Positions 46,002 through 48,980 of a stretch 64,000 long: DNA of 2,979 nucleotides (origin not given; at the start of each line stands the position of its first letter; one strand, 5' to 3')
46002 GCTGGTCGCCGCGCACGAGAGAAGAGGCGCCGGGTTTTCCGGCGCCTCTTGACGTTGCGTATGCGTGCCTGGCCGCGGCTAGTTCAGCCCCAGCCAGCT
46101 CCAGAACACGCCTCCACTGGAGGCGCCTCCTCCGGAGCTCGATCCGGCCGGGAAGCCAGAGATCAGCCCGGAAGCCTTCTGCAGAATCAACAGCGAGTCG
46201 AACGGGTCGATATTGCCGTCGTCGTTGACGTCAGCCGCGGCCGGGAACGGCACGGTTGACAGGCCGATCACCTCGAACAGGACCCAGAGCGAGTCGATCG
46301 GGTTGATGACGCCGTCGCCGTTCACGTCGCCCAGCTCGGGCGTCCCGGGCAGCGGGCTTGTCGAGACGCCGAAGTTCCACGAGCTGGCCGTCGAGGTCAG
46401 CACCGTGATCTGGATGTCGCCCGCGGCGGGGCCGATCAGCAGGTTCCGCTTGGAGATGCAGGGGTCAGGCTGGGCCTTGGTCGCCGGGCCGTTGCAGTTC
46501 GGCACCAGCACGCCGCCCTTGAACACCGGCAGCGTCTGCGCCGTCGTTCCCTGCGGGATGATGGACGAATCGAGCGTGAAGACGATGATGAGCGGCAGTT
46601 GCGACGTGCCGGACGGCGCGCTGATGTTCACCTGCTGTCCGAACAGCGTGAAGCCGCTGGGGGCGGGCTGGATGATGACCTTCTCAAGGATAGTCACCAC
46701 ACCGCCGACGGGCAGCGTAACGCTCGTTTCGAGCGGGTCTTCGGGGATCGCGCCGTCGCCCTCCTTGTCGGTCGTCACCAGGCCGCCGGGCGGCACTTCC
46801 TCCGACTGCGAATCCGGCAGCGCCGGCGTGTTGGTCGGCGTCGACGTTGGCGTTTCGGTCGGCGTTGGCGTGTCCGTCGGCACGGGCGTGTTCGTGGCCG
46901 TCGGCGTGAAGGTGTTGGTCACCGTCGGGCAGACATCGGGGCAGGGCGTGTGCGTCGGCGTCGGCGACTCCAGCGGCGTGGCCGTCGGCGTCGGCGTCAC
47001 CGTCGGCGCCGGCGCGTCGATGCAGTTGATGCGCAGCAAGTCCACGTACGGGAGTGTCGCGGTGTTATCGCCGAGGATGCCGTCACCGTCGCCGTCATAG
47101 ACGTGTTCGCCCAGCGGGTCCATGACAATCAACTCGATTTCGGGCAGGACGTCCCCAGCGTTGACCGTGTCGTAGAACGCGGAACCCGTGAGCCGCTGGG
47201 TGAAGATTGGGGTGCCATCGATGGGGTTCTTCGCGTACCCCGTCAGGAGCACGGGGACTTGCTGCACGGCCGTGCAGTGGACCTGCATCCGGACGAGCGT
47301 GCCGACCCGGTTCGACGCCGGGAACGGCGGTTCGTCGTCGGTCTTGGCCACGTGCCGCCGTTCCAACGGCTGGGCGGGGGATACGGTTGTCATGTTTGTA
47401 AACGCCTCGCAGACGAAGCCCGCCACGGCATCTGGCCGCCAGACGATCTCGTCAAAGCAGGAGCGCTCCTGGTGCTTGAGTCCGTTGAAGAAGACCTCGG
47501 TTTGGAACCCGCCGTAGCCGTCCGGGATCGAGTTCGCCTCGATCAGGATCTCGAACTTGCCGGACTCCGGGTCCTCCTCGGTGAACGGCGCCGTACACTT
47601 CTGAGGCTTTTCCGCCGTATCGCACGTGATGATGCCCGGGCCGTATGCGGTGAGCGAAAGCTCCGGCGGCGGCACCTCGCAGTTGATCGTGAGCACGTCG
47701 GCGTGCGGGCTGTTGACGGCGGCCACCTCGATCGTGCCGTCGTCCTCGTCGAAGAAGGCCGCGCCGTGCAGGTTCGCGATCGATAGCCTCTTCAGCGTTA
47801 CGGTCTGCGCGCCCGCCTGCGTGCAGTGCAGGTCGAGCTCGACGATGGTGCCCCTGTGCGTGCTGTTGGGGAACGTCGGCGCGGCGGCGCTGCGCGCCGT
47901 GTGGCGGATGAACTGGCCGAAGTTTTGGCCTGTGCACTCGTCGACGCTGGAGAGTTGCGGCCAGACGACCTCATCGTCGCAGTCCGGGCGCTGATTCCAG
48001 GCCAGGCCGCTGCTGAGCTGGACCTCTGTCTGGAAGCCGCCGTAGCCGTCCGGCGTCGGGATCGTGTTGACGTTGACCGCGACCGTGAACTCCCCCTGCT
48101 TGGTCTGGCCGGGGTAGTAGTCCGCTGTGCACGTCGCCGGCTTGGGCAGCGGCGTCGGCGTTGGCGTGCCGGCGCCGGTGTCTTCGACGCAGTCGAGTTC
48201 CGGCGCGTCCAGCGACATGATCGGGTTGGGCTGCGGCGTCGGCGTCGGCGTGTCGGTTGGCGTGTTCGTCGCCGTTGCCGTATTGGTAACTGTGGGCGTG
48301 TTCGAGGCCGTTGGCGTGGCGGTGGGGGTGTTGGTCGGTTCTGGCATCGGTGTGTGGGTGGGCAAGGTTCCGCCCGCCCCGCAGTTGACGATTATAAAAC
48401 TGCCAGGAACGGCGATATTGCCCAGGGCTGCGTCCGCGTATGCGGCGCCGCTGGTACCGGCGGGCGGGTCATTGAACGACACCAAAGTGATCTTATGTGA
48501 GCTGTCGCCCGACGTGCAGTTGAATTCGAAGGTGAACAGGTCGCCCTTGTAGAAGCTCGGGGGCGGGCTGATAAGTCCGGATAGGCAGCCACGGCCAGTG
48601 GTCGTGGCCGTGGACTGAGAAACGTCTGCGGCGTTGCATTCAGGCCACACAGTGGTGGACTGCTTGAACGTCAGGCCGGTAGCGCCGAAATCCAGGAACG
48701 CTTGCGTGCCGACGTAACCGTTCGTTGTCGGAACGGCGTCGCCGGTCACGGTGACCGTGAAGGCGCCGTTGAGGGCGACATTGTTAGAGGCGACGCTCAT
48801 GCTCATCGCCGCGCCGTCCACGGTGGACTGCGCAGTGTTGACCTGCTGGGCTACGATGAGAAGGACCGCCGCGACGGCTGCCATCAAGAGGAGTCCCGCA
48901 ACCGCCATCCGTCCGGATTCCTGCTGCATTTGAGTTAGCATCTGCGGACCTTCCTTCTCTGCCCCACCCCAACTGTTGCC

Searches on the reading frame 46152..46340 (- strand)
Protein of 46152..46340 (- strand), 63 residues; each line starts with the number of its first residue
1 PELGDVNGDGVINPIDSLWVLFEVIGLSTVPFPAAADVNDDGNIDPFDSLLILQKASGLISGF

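Call 75: search_solved_structures(query=A7, max_evalue=0.01, show_alignments=0)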
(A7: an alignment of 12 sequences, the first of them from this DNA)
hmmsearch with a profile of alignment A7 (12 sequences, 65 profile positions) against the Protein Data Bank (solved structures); distinct sequences matched with E-value up to 0.01: 29.
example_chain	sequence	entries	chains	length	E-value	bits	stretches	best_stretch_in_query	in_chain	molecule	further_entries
8x39_A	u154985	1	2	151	9.3e-12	48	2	2-56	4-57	Serine protease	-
8x3a_A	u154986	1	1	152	9.6e-12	48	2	2-56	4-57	Serine protease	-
4fl4_A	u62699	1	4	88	2e-11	47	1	2-64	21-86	Glycoside hydrolase family 9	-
8zvk_A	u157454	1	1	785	5.3e-10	42.4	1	3-55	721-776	AaBgIC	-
4uyq_B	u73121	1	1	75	7.6e-10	41.9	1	3-60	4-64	Cellulosomal scaffoldin adaptor protein B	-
4cj0_A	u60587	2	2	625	1.6e-09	40.9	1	3-64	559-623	ENDOGLUCANASE D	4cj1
1clc_A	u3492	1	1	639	1.6e-09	40.9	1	3-64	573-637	ENDOGLUCANASE CELD; EC: 3.2.1.4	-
4uyp_B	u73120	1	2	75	2e-09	40.6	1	3-60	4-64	Cellulosomal scaffoldin adaptor protein B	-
8ajy_B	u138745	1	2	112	2.2e-08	37.2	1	3-56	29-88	Dockerin from ScaH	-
2mte_A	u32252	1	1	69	2.4e-08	37.1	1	3-50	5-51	Cellulose 1,4-beta-cellobiosidase (reducing end) CelS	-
1daq_A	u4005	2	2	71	2.6e-08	37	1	3-50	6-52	ENDOGLUCANASE SS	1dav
2y3n_B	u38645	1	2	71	8.7e-08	35.3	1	3-55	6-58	CELLULOSOMAL FAMILY-48 PROCESSIVE GLYCOSIDE HYDROLASE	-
1ohz_B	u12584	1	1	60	1.8e-07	34.3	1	3-53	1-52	ENDO-1,4-BETA-XYLANASE Y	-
3ul4_B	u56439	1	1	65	3.4e-07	33.4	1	3-61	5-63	Cellulosome enzyme, dockerin type I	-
2ccl_B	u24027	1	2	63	5.4e-07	32.8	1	3-53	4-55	ENDO-1,4-BETA-XYLANASE Y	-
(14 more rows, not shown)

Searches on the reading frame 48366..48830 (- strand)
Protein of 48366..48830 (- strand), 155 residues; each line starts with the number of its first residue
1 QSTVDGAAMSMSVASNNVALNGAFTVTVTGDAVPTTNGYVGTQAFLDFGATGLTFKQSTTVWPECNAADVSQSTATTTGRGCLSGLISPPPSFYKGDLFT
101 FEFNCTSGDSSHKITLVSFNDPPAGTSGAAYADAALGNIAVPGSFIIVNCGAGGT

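Call 38: search_solved_structures(query=A5, max_evalue=10, show_alignments=1)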
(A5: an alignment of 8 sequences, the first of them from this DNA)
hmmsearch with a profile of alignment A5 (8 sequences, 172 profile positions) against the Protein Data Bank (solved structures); distinct sequences matched with E-value up to 10: 5.
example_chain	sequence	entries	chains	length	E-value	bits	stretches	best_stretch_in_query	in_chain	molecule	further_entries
7c5i_O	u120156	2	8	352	0.09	15.7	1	3-74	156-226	Glyceraldehyde-3-phosphate dehydrogenase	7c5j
7c5m_O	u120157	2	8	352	0.12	15.3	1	3-74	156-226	Glyceraldehyde-3-phosphate dehydrogenase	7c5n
7c5g_O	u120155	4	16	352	0.17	14.8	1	3-74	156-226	Glyceraldehyde-3-phosphate dehydrogenase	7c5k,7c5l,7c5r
7c5f_O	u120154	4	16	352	0.28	14.1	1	3-74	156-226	Glyceraldehyde-3-phosphate dehydrogenase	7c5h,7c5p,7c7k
7c5o_O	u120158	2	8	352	0.36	13.7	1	3-74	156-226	Glyceraldehyde-3-phosphate dehydrogenase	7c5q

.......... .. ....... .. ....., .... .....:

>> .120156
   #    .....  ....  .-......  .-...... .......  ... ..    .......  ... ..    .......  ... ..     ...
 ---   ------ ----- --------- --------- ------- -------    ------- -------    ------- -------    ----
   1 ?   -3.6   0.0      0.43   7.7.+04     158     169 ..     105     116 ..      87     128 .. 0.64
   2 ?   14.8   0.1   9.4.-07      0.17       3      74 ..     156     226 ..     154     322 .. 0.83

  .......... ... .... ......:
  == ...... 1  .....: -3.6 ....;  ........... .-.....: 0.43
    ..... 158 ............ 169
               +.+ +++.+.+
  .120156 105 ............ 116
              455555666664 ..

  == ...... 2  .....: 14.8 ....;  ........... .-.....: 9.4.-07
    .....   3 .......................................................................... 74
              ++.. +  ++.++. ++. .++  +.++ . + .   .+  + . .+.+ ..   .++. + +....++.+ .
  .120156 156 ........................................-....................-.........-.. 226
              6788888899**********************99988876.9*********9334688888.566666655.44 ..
